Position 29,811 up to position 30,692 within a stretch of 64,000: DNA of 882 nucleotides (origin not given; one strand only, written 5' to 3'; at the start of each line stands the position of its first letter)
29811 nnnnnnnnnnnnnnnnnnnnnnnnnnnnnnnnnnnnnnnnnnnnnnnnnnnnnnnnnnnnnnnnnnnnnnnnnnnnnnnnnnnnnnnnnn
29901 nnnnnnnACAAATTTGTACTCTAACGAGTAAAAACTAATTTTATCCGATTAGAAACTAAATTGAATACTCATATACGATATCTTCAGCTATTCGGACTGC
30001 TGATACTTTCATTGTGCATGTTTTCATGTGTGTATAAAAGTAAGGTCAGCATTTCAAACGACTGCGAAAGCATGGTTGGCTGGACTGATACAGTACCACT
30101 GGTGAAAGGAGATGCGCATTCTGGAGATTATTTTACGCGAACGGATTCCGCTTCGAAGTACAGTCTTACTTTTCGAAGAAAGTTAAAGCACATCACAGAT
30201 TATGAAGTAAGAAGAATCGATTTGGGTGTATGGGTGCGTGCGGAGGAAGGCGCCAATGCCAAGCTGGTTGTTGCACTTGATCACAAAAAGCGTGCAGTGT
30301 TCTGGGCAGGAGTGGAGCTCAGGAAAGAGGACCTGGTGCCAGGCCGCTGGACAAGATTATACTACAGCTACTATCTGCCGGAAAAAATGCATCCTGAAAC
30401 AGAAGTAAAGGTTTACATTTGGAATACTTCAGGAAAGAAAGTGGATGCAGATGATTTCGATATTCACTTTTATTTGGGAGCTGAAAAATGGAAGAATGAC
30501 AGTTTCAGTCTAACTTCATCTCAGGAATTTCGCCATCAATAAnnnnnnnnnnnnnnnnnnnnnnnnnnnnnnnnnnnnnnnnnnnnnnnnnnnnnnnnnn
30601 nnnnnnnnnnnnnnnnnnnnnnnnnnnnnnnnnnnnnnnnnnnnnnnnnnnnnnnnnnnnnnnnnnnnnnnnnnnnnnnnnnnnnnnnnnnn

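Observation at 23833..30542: A recurring beta-sandwich signature shared by three neighbouring proteins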

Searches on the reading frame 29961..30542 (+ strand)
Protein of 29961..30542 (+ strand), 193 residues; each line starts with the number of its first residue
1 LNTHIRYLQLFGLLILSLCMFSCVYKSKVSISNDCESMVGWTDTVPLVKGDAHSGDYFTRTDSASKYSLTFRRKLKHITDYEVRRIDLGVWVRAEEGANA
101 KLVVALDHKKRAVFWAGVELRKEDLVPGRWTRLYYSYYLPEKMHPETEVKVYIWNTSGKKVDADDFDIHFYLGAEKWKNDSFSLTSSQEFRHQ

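Call 3: search_protein_families(library=pfam, proteins=[window:29961-30542:+], max_evalue=1)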
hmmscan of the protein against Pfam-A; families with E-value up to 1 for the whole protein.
window:29961-30542:+ (193 aa): 0 families

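Call 4: search_protein_families(library=ncbifam, proteins=[window:29961-30542:+], max_evalue=1)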
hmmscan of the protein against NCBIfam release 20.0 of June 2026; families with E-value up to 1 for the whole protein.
window:29961-30542:+ (193 aa): 0 families

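Call 9: search_solved_structures(query=window:29961-30542:+, max_evalue=10)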
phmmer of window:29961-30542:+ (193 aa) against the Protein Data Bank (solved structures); distinct sequences matched with E-value up to 10: 1.
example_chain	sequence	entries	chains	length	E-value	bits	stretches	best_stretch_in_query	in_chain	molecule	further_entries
6baa_E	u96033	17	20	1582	2.5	11.3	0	6-52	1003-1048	ATP-binding cassette sub-family C member 8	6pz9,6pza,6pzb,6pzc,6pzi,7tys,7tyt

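Call 11: find_homologous_proteins(query=window:29961-30542:+, max_evalue=0.001)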
Query window:29961-30542:+ (193 aa): 2 proteins with E <= 0.001 among 52 candidates.
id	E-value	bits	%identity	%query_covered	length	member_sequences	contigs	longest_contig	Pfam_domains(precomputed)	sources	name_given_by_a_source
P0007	6.2e-115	400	100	90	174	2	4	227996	-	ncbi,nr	ncbi:MAG: hypothetical protein DWQ44_13275 [Bacteroidetes bacterium]|nr:MAG: hypothetical protein DW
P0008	2.4e-39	153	44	82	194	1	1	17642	-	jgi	jgi:hypothetical protein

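Call 16: find_encoding_contigs(protein=P0008, flank=10000, max_places=3)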
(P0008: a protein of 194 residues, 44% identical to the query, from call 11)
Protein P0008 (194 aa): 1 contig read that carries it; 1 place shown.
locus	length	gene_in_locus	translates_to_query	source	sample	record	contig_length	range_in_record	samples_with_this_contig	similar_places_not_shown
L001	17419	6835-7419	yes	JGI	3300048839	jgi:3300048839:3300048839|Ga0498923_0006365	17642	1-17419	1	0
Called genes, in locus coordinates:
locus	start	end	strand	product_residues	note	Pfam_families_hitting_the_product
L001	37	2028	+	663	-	PF13517:FG-GAP_3 (faint)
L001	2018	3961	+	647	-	-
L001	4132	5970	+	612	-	-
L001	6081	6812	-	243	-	PF00535:Glycos_transf_2, PF10111:Glyco_tranf_2_2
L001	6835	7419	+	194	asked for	-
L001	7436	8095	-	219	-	PF01144:CoA_trans, PF13336:AcetylCoA_hyd_C (weak)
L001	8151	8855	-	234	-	PF01144:CoA_trans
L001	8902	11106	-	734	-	PF00912:Transgly, PF28500:PBP_middle, PF00905:Transpeptidase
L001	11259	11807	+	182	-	PF18962:Por_Secre_tail (weak)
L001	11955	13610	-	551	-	PF00675:Peptidase_M16 (weak), PF05193:Peptidase_M16_C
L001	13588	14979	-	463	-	PF00675:Peptidase_M16, PF05193:Peptidase_M16_C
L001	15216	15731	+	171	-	-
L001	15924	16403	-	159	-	PF14109:GldH_lipo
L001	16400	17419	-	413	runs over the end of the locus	?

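Call 24: search_protein_families(library=pfam, alignment_id=A1, max_evalue=10)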
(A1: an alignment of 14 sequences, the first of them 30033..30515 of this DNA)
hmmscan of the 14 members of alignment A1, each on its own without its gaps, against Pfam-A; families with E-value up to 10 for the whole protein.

A. member 1, window:30033-30515:+ (161 aa): 0 families

B. families by the number of members that match (of 14 scanned): 5 families
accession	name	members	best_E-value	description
PF02018.23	CBM_4_9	1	0.013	Carbohydrate binding domain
PF20758.2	2B_soluble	1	0.16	2B protein soluble domain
PF17189.10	Glyco_hydro_30C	1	0.2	Glycosyl hydrolase family 30 beta sandwich domain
PF12985.13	DUF3869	1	0.21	Domain of unknown function (DUF3869)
PF02476.21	US2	1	0.24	Herpesvirus US2 family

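Call 25: search_solved_structures(query=A1, max_evalue=10, show_alignments=3)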
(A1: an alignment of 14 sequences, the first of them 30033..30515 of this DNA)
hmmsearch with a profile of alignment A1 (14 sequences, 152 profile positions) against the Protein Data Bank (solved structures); distinct sequences matched with E-value up to 10: 3.
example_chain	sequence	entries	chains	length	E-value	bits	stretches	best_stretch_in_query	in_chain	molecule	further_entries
4xup_A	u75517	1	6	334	2.1e-06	30.7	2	20-115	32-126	Endo-1,4-beta-xylanase C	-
4xuo_A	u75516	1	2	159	0.005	19.8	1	19-116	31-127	Endo-1,4-beta-xylanase C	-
4xun_A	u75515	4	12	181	0.038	16.9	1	22-122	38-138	Endo-1,4-beta-xylanase C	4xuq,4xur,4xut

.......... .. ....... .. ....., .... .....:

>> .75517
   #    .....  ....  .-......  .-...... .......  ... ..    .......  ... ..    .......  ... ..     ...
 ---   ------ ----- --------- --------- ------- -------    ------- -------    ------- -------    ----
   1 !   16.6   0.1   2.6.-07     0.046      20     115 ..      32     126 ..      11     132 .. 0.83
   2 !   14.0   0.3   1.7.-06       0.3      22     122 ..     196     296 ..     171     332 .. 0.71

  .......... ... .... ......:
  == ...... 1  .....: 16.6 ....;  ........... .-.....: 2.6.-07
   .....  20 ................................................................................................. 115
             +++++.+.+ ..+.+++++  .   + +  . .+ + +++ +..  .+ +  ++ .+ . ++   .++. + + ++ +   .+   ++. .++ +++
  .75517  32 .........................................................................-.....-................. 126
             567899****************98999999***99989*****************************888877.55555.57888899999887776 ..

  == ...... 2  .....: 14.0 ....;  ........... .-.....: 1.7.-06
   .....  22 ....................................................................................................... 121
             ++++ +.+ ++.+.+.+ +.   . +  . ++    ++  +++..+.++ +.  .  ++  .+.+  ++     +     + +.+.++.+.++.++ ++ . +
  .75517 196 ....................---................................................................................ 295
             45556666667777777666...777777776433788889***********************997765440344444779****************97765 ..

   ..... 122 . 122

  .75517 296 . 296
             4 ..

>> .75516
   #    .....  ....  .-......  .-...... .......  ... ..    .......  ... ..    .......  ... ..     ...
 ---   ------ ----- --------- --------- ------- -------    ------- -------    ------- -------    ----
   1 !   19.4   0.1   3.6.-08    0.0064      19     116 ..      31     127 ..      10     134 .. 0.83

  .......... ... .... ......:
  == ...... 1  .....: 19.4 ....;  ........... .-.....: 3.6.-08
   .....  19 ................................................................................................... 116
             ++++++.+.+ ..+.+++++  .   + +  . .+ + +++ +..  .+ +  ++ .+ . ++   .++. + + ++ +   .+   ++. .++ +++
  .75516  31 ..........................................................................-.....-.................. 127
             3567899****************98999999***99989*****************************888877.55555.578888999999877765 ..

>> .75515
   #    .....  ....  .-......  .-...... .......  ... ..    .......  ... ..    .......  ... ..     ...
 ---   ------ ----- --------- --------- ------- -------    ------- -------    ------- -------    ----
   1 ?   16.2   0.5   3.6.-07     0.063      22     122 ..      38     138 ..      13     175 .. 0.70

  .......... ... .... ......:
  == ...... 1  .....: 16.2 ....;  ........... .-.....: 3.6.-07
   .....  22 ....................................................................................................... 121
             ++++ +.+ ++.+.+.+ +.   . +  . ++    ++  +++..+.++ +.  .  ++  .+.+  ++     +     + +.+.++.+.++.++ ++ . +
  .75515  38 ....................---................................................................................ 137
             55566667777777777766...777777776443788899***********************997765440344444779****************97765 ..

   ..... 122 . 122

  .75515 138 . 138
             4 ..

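Call 33: search_protein_families(library=pfam, proteins=[L001:4132-5970:+, L001:2018-3961:+], max_evalue=1)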
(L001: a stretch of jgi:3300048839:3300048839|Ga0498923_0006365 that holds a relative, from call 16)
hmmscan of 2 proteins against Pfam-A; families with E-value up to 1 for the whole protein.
L001:4132-5970:+ (612 aa): 0 families

L001:2018-3961:+ (647 aa): 1 family
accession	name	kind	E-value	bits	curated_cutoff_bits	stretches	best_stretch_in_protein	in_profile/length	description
PF00722.28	Glyco_hydro_16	-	0.029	14.3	22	0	375-424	29-72/175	Glycosyl hydrolases family 16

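Call 34: predict_structure(alignment_id=A1)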
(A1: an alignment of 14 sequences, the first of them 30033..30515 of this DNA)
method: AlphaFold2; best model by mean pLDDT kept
length: 161 residues; sequences in the alignment: 14
mean_pLDDT: 89.1   pTM: 0.83
mean pLDDT of the five models: 89.1, 88.5, 88.5, 88.4, 87.8
residues with pLDDT >= 90: 120; 70-90: 26; 50-70: 12; < 50: 3
segments of 3 or more residues with pLDDT < 50: 159-161
pLDDT, mean of each block of 10 residues (from residue 1): 88 75 91 95 93 94 96 93 92 81 91 90 95 95 94 66 45
secondary structure, 60 per line:
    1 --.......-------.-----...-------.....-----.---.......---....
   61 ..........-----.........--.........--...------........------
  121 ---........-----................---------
elements in order: E3-9 E23-25 E33-37 E47-50 E57-70 E76-84 E87-95 E107-114 E124-131 E137-152

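Call 37: search_protein_representatives(alignment_id=A1)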
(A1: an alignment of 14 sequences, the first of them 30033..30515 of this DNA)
Query: 14 sequences, 152 profile positions. Proteins with E-value up to 0.001 (for the whole library): 3856; up to 1e-10: 1639; up to 1e-30: 80. The best 150 are listed.
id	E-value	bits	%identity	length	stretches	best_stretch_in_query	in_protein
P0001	1.8e-87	306.9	-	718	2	4-151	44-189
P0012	1.7e-86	303.8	-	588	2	3-150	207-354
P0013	4.5e-85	299.2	-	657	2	3-150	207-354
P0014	1.9e-83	293.9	-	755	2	3-150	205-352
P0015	2.4e-81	287.1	-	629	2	3-151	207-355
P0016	2.6e-81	287.0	-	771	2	3-151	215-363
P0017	1.7e-79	281.1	-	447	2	4-150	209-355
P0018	5.9e-79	279.3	-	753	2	3-150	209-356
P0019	1.8e-78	277.7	-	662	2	2-151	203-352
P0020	1.6e-76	271.4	-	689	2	2-151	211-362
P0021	1.7e-75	268.1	-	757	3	5-151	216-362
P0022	4.3e-75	266.8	-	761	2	5-151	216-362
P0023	1.8e-74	264.8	-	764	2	3-150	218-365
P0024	6.4e-73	259.7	-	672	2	2-149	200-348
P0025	4.2e-72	257.1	-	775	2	5-151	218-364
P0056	1.3e-46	174.3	-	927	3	3-150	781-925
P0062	1.9e-44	167.3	-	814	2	8-148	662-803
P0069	1.1e-39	151.8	-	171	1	3-150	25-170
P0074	3.8e-38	146.8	-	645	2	2-149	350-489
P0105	3.0e-29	117.9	-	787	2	7-148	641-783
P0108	4.9e-29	117.2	-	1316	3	17-147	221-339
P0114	1.2e-28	116.0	-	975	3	16-150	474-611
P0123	1.1e-27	112.9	-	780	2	20-146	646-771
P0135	8.9e-27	109.9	-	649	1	7-150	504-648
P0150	3.6e-26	107.9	-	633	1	3-149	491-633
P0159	5.7e-26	107.3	-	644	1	3-146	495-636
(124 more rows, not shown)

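Call 38: fold_search(model_id=the predicted structure, library=pdb)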
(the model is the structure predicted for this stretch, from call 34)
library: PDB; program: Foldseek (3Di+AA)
matches with E <= 10: 1740; with E <= 0.001: 135
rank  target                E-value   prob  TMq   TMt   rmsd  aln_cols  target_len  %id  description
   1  4xup_C                1.6e-06  1.00  0.59  0.60   4.3       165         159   16  Structure of the N-terminal CBM22-1-CBM22-2 tandem domain from Paenibacillus barcinonensis Xyn10C (released 2015-06-03)
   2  4xup_E                1.6e-06  1.00  0.60  0.60   4.2       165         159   16  Structure of the N-terminal CBM22-1-CBM22-2 tandem domain from Paenibacillus barcinonensis Xyn10C (released 2015-06-03)
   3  4xuo_A                3.3e-06  1.00  0.53  0.54   4.3       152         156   16  Structure of the CBM22-1 xylan-binding domain from Paenibacillus barcinonensis Xyn10C (released 2015-06-03)
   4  8xmz_A                7.7e-06  1.00  0.53  0.61   4.1       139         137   12  Crystal structure of a novel porphyran-binding carbohydrate binding module (released 2024-01-17)
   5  2zez_B                1.0e-05  1.00  0.52  0.57   4.6       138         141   19  Family 16 Carbohydrate Binding Module-2 (released 2008-03-25)
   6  2zew_A                1.6e-05  1.00  0.52  0.56   4.5       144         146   15  Family 16 Cabohydrate Binding Domain Module 1 (released 2008-03-04)
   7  4xup_A                1.8e-05  1.00  0.58  0.32   4.9       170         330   15  Structure of the N-terminal CBM22-1-CBM22-2 tandem domain from Paenibacillus barcinonensis Xyn10C (released 2015-06-03)
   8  2zey_A                1.9e-05  1.00  0.53  0.58   4.4       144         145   15  Family 16 carbohydrate binding module (released 2008-03-04)
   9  3oea_A                1.9e-05  1.00  0.53  0.57   4.3       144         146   16  Crystal structure of the Q121E mutants of C.polysaccharolyticus CBM16-1 bound to cellopentaose (released 2010-08-25)
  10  3oeb_A                2.0e-05  1.00  0.53  0.58   4.4       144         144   16  Crystal structure of the Q121E mutant of C.polysaccharolyticus CBM16-1 bound to mannopentaose (released 2010-08-25)
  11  4xup_F                2.3e-05  1.00  0.57  0.32   4.4       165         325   16  Structure of the N-terminal CBM22-1-CBM22-2 tandem domain from Paenibacillus barcinonensis Xyn10C (released 2015-06-03)
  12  2wys_B                2.4e-05  1.00  0.58  0.21   4.4       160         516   15  High resolution crystallographic structure of the Clostridium thermocellum N-terminal endo-1,4-beta-D-xylanase 10B (Xy (released 2010-08-25)
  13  9mdi_A                2.4e-05  1.00  0.52  0.19   5.9       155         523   12  Clostridioides difficile Transferase B Component Dimer (released 2025-07-16)
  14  2c26                  2.4e-05  1.00  0.47  0.33   9.5       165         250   14  Structural basis for the promiscuous specificity of the carbohydrate- binding modules from the beta-sandwich super famil (released 2005-10-18)
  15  9jsi_G                2.6e-05  1.00  0.51  0.19   4.0       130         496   12  Clostridium perfringens iota toxin pore Ib in prepore II state (released 2025-05-14)
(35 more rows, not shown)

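Call 41: search_protein_families(library=pfam, proteins=[P0135, P0150, P0159, P0105, P0123, P0062, P0056, P0074, P0108, P0114], max_evalue=0.1)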
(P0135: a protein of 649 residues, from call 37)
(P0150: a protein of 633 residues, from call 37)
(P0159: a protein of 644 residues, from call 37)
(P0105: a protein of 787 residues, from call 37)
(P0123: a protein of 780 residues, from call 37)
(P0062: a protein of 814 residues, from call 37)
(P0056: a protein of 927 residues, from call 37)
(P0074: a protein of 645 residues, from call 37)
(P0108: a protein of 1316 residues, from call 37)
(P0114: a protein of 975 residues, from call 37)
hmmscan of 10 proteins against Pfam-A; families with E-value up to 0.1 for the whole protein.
P0135 (649 aa): 2 families
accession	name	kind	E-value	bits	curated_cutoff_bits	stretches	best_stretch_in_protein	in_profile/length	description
PF14553.12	YqbF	-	0.035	14.4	27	1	361-387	7-33/43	YqbF, hypothetical protein domain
PF05961.16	Chordopox_A13L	-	0.051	14.2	24.1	1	76-100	1-25/69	Chordopoxvirus A13L protein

P0150 (633 aa): 1 family
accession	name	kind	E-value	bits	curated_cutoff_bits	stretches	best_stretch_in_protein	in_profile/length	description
PF13231.12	PMT_2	-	1.2e-08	35.7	26.1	1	75-225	2-154/160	Dolichyl-phosphate-mannose-protein mannosyltransferase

P0159 (644 aa): 3 families
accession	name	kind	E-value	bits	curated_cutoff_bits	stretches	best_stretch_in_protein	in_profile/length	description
PF13231.12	PMT_2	-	1.1e-11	45.7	26.1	1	65-227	2-157/160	Dolichyl-phosphate-mannose-protein mannosyltransferase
PF13385.13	Laminin_G_3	-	0.017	15.7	27.6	1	550-632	16-98/151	Concanavalin A-like lectin/glucanases superfamily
PF01538.23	HCV_NS2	-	0.038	14.1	25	1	343-405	10-74/195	Hepatitis C virus non-structural protein NS2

P0105 (787 aa): 1 family
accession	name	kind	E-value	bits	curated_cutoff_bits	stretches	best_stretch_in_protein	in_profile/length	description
PF19948.4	DUF6410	-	0.056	13.7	25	0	240-279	133-173/189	Family of unknown function (DUF6410)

P0123 (780 aa): 2 families
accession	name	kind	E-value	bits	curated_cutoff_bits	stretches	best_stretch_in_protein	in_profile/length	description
PF13231.12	PMT_2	-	0.0042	17.8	26.1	1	129-275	22-159/160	Dolichyl-phosphate-mannose-protein mannosyltransferase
PF20176.3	DUF6541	-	0.021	13.6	29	1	161-357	212-416/646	Family of unknown function (DUF6541)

P0062 (814 aa): 1 family
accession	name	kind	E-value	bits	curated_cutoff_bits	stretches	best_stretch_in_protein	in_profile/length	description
PF02553.20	CbiN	-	0.081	13.3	25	0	344-370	4-30/67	Cobalt transport protein component CbiN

P0056 (927 aa): 0 families

P0074 (645 aa): 2 families
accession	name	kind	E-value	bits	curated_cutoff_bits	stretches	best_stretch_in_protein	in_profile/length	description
PF10707.15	YrbL-PhoP_reg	-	0.00081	19.6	31.5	1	529-609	104-183/185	PhoP regulatory network protein YrbL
PF04051.21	TRAPP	-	0.016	15.4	27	1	237-292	47-96/154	Transport protein particle (TRAPP) component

P0108 (1316 aa): 4 families
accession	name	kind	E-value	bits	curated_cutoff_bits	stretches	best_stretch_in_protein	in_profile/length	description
PF02018.23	CBM_4_9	-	2.6e-09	38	25.9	2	225-323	26-131/136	Carbohydrate binding domain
PF13229.12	Beta_helix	-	3.2e-06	27.3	25.9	1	1131-1258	9-141/158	Right handed beta helix region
PF18925.5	DUF5675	-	8.8e-05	22.8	26.7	0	384-439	36-94/114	Family of unknown function (DUF5675)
PF08757.17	CotH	-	0.00013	22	23.8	1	557-841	1-285/322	CotH kinase protein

P0114 (975 aa): 2 families
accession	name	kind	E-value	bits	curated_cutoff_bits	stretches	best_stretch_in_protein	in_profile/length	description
PF11140.13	DUF2913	-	0.0069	16.6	23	0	848-909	138-195/207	Protein of unknown function (DUF2913)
PF03944.20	Endotoxin_C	-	0.012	16.5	21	1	712-782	66-138/142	delta endotoxin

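Call 74: search_protein_families(library=ncbifam, proteins=[P0150, P0159, P0069, P0108], max_evalue=0.01)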
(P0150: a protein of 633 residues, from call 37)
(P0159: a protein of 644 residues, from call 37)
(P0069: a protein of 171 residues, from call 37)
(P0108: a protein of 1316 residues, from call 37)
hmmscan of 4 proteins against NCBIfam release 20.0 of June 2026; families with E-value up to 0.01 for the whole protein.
P0150 (633 aa): 3 families
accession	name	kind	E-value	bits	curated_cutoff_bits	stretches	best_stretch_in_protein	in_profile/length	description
NF052499.1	MnslTaseMT1671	equivalog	5.4e-11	41.6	900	1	77-387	80-404/523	mannosyltransferase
TIGR03663.1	TIGR03663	subfamily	6.2e-07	28.8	126.25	1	26-180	2-155/435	flippase activity-associated protein Agl23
NF047440.1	LA3751_2_3_fam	subfamily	0.0083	15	200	0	50-364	56-385/460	LA_3751/LA_3752 family putative glycosyltransferase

P0159 (644 aa): 0 families

P0069 (171 aa): 1 family
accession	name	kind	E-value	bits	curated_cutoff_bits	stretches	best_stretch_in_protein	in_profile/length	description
NF047408.1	SA0632_fam_LP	equivalog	0.0052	16.4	70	1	1-34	1-33/68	SA0632 family lipoprotein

P0108 (1316 aa): 1 family
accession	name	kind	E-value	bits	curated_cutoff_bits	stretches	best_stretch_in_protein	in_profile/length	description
NF033675.1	NTTRR-F1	subfamily_domain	1.5e-05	25.2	70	0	72-110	27-65/155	NTTRR-F1 domain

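Call 78: search_protein_families(library=pfam, proteins=[P0012, P0014, P0016, P0018, P0021, P0023], max_evalue=0.1)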
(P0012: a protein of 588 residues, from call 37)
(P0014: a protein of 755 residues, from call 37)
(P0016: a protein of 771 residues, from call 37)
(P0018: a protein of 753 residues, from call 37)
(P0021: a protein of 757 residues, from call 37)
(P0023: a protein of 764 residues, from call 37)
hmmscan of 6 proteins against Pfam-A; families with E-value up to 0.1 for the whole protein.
P0012 (588 aa): 0 families

P0014 (755 aa): 1 family
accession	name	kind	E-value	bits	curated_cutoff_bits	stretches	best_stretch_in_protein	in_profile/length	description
PF08268.17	FBA_3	-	0.037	14.4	20.7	0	147-203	16-65/127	F-box associated domain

P0016 (771 aa): 2 families
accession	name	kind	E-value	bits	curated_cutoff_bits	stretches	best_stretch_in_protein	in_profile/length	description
PF02018.23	CBM_4_9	-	1.7e-05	25.6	25.9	1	233-329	27-119/136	Carbohydrate binding domain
PF14727.13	PHTB1_N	-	0.024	14.7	28.6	1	552-720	33-192/361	PTHB1 N-terminal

P0018 (753 aa): 1 family
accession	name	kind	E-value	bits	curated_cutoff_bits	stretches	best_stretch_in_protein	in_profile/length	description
PF13517.12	FG-GAP_3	-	0.035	15.1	26.9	0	540-591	2-52/61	FG-GAP-like repeat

P0021 (757 aa): 0 families

P0023 (764 aa): 0 families
